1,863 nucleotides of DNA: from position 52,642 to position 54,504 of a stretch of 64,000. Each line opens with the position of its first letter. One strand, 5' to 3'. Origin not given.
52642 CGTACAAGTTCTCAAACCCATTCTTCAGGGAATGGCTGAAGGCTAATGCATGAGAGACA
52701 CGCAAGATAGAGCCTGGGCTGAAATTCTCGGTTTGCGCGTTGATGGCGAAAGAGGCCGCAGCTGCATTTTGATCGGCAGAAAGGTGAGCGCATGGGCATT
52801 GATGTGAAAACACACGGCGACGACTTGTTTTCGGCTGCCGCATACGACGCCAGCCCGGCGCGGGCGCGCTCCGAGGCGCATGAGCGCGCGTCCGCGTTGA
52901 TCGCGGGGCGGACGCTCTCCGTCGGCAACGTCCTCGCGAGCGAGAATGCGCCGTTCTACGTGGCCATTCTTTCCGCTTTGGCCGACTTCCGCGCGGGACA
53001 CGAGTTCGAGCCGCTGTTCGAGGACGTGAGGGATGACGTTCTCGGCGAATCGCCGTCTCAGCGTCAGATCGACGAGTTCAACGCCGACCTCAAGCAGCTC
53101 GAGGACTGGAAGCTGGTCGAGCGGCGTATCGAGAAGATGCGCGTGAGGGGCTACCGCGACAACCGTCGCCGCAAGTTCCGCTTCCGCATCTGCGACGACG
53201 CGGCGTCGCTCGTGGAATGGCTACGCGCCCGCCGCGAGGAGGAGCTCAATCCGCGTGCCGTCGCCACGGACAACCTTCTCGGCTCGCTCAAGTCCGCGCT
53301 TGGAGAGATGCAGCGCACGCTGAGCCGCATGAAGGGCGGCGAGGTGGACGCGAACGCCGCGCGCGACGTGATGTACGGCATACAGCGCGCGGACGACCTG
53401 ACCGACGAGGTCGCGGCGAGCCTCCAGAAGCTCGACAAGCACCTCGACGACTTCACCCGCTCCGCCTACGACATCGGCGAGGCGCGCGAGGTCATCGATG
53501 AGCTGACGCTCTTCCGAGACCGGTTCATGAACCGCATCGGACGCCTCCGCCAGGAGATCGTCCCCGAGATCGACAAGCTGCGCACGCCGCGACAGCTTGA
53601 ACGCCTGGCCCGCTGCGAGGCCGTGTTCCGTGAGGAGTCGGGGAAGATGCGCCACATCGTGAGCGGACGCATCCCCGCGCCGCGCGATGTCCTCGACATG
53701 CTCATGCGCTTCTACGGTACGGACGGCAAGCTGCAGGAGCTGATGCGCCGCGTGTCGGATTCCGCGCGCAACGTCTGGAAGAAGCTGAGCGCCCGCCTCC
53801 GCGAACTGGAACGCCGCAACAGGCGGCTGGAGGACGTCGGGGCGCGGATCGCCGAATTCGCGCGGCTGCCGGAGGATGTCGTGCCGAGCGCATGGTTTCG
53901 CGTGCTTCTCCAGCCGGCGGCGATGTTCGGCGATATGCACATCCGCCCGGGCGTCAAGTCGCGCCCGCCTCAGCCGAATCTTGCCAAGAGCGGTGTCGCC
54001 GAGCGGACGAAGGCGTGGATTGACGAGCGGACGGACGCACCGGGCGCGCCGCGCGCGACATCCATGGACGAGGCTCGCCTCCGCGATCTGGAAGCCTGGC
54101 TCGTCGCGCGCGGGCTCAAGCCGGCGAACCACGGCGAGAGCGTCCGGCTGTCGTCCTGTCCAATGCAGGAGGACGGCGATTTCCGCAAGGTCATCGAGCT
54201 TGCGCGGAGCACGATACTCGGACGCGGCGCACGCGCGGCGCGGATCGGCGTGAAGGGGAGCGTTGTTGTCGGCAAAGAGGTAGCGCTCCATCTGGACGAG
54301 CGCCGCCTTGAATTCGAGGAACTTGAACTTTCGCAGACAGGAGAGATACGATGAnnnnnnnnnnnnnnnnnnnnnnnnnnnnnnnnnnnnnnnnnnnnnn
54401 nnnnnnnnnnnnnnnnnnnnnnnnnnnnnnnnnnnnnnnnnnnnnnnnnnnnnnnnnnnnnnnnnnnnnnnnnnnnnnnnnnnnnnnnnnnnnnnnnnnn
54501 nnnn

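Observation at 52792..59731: Complete four-gene SMC-like operon fitting JetABCD (Wadjet / MksBEFG-type anti-plasmid system)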

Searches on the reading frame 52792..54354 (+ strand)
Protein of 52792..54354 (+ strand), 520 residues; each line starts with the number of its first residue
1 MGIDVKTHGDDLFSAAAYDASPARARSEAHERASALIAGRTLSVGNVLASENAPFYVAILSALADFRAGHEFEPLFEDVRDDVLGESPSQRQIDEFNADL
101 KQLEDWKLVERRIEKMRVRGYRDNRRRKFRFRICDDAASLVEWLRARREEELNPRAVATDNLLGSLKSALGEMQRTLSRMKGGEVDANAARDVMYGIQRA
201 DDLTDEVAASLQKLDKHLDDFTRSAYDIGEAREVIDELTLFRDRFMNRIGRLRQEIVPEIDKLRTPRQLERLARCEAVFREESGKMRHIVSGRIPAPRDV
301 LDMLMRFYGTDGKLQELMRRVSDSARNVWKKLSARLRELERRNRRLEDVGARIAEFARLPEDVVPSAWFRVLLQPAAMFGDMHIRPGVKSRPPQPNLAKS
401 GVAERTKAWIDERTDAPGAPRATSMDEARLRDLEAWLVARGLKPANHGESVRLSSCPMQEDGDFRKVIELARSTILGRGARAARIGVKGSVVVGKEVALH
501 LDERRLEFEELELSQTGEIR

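Call 3: search_protein_families(library=pfam, proteins=[window:52792-54354:+], max_evalue=0.01)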
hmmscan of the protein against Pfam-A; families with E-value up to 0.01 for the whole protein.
window:52792-54354:+ (520 aa): 1 family
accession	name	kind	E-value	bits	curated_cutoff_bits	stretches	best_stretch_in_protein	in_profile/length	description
PF09660.15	DUF2397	-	4e-12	46.2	28.5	1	48-351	4-301/483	Protein of unknown function (DUF2397)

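Call 4: search_protein_families(library=padloc, proteins=[window:52792-54354:+], max_evalue=0.01)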
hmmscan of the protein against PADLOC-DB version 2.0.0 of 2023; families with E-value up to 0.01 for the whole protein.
window:52792-54354:+ (520 aa): 3 families
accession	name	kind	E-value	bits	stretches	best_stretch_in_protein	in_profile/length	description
PDLC00536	JetA2|JetA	-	2.6e-07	27.5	1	35-277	11-250/518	DUF2397 domain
PDLC00540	JetA2|JetA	-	0.00025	18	1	92-181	62-150/496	DUF2397 domain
PDLC00390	SduA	-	0.00085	16.6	0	293-386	107-197/339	DUF4263 domain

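Call 5: search_protein_families(library=ncbifam, proteins=[window:52792-54354:+], max_evalue=0.01)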
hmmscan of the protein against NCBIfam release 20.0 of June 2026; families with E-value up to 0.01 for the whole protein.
window:52792-54354:+ (520 aa): 1 family
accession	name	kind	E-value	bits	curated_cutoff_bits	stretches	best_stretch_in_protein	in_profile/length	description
TIGR02677.1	TIGR02677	hypoth_equivalog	1.6e-08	33.7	165.85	1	48-357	6-310/494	TIGR02677 family protein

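Call 11: find_homologous_proteins(query=window:52792-54354:+)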
Query window:52792-54354:+ (520 aa): 86 proteins with E <= 0.001 among 8000 candidates.
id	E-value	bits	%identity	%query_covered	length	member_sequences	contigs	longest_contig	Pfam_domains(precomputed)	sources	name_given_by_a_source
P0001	0.0e+0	1093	96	100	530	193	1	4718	PF09660.16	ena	-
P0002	0.0e+0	1018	91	97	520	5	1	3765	PF09660.16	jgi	-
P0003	0.0e+0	1016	90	98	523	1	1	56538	PF09660.16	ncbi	-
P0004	2.3e-294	995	89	99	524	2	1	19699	PF09660.16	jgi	-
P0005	7.8e-293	990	88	98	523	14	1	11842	PF09660.16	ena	-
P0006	1.2e-283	959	85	97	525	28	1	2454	PF09660.16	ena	-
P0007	3.9e-266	902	81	98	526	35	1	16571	PF09660.16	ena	-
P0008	2.1e-265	899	81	98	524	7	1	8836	PF09660.16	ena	-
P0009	1.9e-259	879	78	98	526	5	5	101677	PF09660.16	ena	-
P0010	4.1e-252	855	77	98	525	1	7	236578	PF09660.16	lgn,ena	-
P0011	4.4e-250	849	76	99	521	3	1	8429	-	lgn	-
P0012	2.0e-235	800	72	98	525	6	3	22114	PF09660.16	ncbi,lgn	-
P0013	3.5e-234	796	75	97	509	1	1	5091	PF09660.16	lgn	-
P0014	1.4e-233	794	71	100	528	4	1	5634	PF09660.16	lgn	-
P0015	4.8e-228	776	71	98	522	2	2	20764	PF09660.16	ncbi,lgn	-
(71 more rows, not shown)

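Call 15: find_related_loci(query=A1, collection=genome_contigs, flank=10000)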
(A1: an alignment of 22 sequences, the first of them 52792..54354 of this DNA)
Query A1 (520 aa) in genome_contigs; peptide patterns used: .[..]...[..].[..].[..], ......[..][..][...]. (x = any residue, [..] = any of these).
205 stretches matched a pattern; 161 encode a relative of the query (tblastn E <= 1e-3); the best 80 are kept; 79 distinct loci.
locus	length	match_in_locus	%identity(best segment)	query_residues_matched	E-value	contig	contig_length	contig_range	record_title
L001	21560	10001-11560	98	1-520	0e+0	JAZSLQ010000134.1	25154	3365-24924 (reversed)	MAG: Kiritimatiellia bacterium isolate T1900044557_TS20190023.MAGScoT_cleanbin_000052 SGB_318_k141_574617, whole genome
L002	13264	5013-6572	99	1-520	0e+0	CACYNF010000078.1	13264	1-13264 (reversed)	uncultured bacterium isolate RUG12088 genome assembly, contig: RUG12088_asm_78, whole genome shotgun sequence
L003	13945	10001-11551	83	1-517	0e+0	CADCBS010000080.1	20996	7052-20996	uncultured bacterium isolate RUG14492 genome assembly, contig: RUG14492_asm_80, whole genome shotgun sequence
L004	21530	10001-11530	78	11-520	0e+0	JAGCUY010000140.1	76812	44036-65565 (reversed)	MAG: Kiritimatiellae bacterium isolate RGIG10146 Yak_Rumen-4__c1423862, whole genome shotgun sequence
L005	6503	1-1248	78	105-520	0e+0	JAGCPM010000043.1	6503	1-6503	MAG: Kiritimatiellae bacterium isolate RGIG10004 Yak_Reticulum-4__c187428, whole genome shotgun sequence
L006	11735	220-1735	88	1-517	0e+0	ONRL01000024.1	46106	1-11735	uncultured Lentisphaerae bacterium isolate RUG572 genome assembly, contig: scaffold_1696, whole genome shotgun sequence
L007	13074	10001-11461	49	21-513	9e-136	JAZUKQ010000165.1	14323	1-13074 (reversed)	MAG: Kiritimatiellia bacterium isolate T1900045248_TH20190018.MAGScoT_cleanbin_000053 SGB_5700_k141_2079113, whole genom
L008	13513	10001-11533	41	6-515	1e-108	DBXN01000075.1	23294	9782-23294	MAG TPA_asm: Verrucomicrobia bacterium UBA1211 UBA1211_contig_20544, whole genome shotgun sequence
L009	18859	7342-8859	72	9-517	0e+0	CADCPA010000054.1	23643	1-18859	uncultured bacterium isolate RUG14841 genome assembly, contig: RUG14841_asm_54, whole genome shotgun sequence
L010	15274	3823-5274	42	31-515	6e-108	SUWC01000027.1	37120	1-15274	MAG: Lentisphaerae bacterium isolate SIG88 NODE_24184_length_37120_cov_2.654773, whole genome shotgun sequence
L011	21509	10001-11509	41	11-513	8e-108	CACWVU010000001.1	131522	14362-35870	uncultured bacterium isolate RUG10963 genome assembly, contig: RUG10963_asm_1, whole genome shotgun sequence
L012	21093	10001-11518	41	11-516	2e-106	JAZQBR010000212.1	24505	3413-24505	MAG: Kiritimatiellia bacterium isolate T1900044640_TS20190106.MAGScoT_cleanbin_000021 SGB_1239_k141_614844, whole genome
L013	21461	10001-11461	45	10-484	1e-105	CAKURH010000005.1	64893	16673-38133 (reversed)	MAG: uncultured Kiritimatiellaeota bacterium isolate REFINED_METABAT215_TOP10_CONTIGS_1500_ASSEMBLY_K77_MERGED__Hadza_Ph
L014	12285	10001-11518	40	11-515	2e-105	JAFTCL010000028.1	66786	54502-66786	MAG: Kiritimatiellae bacterium isolate RGIG3692 Goat_Rumen.Co__c1061745, whole genome shotgun sequence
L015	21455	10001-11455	44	10-484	1e-105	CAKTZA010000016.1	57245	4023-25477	MAG: uncultured Kiritimatiellaeota bacterium isolate REFINED_METABAT215_TOP10_CONTIGS_1500_ASSEMBLY_K77_MERGED__Hadza_Ph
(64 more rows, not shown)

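Call 43: search_protein_families(library=pfam, alignment_id=A1, max_evalue=0.01)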
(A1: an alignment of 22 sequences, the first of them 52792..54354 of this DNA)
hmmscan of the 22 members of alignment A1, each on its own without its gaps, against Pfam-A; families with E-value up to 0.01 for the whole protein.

A. member 1, window:52792-54354:+ (520 aa): 1 family
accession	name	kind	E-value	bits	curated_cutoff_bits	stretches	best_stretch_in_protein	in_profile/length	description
PF09660.15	DUF2397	-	4e-12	46.2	28.5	1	48-351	4-301/483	Protein of unknown function (DUF2397)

B. families by the number of members that match (of 22 scanned): 6 families
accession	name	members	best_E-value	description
PF09660.15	DUF2397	21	5.4e-13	Protein of unknown function (DUF2397)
PF21356.2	Vps27_GAT-like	1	0.0006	Vacuolar protein sorting-associated protein 27, GAT-like domain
PF04344.18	CheZ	1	0.0012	Chemotaxis phosphatase, CheZ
PF04108.17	ATG17_like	1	0.0074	Autophagy protein ATG17-like domain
PF05117.17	DUF695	1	0.0077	Family of unknown function (DUF695)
PF00482.28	T2SSF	1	0.0093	Type II secretion system (T2SS), protein F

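Call 45: search_solved_structures(query=A1, max_evalue=10, show_alignments=1)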
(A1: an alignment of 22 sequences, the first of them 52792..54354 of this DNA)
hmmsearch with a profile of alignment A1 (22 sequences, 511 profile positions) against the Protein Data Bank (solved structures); distinct sequences matched with E-value up to 10: 8.
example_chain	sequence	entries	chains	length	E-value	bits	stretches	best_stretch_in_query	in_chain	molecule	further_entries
2p4w_A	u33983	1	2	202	0.12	14.3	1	176-262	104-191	Transcriptional regulatory protein arsR family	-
8rec_M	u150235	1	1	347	0.55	12.1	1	168-257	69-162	RNA polymerase sigma-54 factor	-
8reb_M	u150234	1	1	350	0.55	12.1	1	168-257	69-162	RNA polymerase sigma-54 factor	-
8red_M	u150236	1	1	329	0.56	12.1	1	168-257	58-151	RNA polymerase sigma-54 factor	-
8ree_M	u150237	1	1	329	0.56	12.1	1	168-257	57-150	RNA polymerase sigma-54 factor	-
3n9v_A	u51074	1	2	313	0.67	11.9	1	303-346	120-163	Type II inositol-1,4,5-trisphosphate 5-phosphatase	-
3mtc_A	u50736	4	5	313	0.67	11.9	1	303-346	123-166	Type II inositol-1,4,5-trisphosphate 5-phosphatase | TYPE II INOSITOL 1,4,5-TRISPHOSPHATE 5- PHOSPHATASE, ISOFORM 2 | TYPE II INOSITOL 1,4,5-TRISPHOSPHATE 5-PHO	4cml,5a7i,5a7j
9cuy_c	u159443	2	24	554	1.1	11.2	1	191-258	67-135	Short tail fiber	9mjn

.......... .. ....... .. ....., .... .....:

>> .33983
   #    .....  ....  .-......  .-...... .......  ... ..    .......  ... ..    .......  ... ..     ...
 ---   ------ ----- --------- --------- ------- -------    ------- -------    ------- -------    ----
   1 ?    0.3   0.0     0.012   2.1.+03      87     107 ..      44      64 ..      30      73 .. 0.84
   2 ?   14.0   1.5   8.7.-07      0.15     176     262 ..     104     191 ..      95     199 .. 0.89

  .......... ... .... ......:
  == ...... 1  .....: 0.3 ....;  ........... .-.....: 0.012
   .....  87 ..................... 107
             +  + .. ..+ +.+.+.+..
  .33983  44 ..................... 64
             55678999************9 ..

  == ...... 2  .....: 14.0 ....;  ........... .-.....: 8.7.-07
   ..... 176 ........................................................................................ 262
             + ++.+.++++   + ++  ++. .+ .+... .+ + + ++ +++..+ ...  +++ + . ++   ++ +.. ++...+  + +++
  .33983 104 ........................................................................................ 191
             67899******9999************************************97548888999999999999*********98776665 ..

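Call 94: find_related_loci(query=A1, collection=viral_contigs, flank=8000)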
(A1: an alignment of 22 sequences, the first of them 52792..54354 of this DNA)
Query A1 (520 aa) in viral_contigs; peptide patterns used: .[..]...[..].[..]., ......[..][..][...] (x = any residue, [..] = any of these).
13 stretches matched a pattern, but none encodes a relative of the query by tblastn (E <= 1e-3).

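Call 95: search_dna_similar(query=window:52792-54354:+, collection=plasmids, mode=protein, max_evalue=0.001, max_rows=10)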
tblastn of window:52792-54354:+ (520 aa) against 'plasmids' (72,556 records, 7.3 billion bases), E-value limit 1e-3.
No match.
